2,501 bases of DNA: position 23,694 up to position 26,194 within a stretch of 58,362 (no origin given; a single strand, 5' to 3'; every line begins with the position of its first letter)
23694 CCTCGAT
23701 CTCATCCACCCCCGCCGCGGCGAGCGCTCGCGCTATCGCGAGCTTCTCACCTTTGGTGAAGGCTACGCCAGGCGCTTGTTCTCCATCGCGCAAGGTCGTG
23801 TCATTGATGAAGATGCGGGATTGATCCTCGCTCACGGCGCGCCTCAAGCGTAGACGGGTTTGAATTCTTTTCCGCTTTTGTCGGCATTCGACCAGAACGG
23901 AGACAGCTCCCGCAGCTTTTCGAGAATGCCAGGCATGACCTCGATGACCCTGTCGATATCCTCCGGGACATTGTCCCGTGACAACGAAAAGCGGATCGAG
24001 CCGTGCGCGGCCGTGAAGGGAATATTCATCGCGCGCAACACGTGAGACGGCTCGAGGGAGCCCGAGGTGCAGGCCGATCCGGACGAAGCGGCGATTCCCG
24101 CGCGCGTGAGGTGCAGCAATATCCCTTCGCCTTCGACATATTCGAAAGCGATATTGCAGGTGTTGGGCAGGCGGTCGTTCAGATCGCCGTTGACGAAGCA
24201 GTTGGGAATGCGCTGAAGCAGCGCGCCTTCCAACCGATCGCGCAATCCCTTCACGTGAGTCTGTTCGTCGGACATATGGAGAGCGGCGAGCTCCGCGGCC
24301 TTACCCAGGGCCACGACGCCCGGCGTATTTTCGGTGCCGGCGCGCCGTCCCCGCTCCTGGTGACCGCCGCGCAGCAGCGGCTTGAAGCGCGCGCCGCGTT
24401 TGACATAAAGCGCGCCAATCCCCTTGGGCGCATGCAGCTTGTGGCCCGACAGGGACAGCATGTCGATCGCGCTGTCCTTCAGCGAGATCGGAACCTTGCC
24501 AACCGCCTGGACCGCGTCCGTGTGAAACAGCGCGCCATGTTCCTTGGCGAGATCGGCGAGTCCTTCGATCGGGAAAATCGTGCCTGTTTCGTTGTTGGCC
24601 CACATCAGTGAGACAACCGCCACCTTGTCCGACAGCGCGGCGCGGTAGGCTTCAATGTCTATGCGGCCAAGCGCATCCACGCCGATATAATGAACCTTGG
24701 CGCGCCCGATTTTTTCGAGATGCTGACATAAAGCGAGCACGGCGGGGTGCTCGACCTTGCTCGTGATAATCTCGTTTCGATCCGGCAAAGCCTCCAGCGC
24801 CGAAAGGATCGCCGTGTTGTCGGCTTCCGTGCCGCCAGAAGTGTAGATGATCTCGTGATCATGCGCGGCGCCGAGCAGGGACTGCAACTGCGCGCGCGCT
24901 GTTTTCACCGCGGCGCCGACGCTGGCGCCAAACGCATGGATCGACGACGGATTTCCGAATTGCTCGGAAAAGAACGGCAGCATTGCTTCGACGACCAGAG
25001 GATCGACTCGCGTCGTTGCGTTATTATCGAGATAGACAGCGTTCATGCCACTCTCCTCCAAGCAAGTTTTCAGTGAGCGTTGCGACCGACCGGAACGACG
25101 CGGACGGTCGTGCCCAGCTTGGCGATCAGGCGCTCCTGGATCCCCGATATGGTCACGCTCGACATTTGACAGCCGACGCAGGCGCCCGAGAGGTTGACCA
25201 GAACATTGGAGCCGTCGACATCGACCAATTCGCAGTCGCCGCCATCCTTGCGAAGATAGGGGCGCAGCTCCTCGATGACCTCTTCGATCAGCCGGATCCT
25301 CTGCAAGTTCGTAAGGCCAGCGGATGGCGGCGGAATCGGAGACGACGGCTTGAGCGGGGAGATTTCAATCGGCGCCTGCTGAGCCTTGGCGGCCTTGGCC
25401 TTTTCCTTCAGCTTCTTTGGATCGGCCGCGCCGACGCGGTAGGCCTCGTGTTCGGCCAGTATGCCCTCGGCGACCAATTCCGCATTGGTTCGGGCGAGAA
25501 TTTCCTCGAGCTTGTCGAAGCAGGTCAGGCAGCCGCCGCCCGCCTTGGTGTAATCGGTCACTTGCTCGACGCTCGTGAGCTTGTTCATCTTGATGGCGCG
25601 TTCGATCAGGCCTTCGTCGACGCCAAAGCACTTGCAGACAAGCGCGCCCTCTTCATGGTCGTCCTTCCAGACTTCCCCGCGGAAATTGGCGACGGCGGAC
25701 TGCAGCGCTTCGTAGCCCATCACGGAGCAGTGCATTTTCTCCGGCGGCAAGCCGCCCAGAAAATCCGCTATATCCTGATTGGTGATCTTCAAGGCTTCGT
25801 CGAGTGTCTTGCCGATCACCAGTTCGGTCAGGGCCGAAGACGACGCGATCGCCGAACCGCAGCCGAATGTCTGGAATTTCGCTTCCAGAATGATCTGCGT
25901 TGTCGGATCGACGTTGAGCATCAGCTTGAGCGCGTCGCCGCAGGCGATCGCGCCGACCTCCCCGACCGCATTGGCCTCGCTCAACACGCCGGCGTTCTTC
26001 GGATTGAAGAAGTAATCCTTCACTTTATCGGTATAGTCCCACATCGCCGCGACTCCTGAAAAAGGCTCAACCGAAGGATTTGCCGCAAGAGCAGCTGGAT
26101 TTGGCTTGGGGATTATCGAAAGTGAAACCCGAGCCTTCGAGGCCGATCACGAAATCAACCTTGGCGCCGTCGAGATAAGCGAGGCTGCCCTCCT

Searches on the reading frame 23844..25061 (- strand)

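Call 97: search_protein_families(library=pfam, proteins=[window:23844-25061:-], max_evalue=0.00001)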
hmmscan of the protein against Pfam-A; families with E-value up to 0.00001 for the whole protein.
window:23844-25061:- (405 aa): 2 families
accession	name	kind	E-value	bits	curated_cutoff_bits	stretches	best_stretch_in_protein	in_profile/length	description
PF00266.25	Aminotran_5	-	7.4e-90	302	21.5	1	9-372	1-371/371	Aminotransferase class-V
PF00155.27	Aminotran_1_2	-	3.1e-06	27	19.7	1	53-182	45-185/361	Aminotransferase class I and II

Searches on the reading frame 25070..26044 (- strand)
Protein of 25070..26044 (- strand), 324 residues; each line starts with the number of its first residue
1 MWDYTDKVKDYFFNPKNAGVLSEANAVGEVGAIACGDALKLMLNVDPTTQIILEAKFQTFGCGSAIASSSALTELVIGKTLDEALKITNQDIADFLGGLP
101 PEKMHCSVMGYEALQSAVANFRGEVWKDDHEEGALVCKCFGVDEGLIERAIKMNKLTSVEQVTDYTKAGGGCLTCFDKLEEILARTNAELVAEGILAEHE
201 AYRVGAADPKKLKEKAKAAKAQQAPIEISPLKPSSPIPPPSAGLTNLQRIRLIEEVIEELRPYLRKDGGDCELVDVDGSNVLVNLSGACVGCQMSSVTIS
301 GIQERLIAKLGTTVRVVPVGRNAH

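Call 97: search_protein_families(library=pfam, proteins=[window:25070-26044:-], max_evalue=0.00001)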
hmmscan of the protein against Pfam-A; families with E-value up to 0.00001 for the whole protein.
window:25070-26044:- (324 aa): 3 families
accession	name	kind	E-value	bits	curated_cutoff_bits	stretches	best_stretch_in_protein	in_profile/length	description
PF01592.21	NifU_N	-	4.8e-50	169.4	22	1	4-124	2-123/127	NifU-like N terminal domain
PF01106.22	NifU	-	2.7e-21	75.9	27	1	253-317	1-67/67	NifU-like domain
PF04324.20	Fer2_BFD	-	8e-18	65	26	1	135-185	1-50/50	BFD-like [2Fe-2S] binding domain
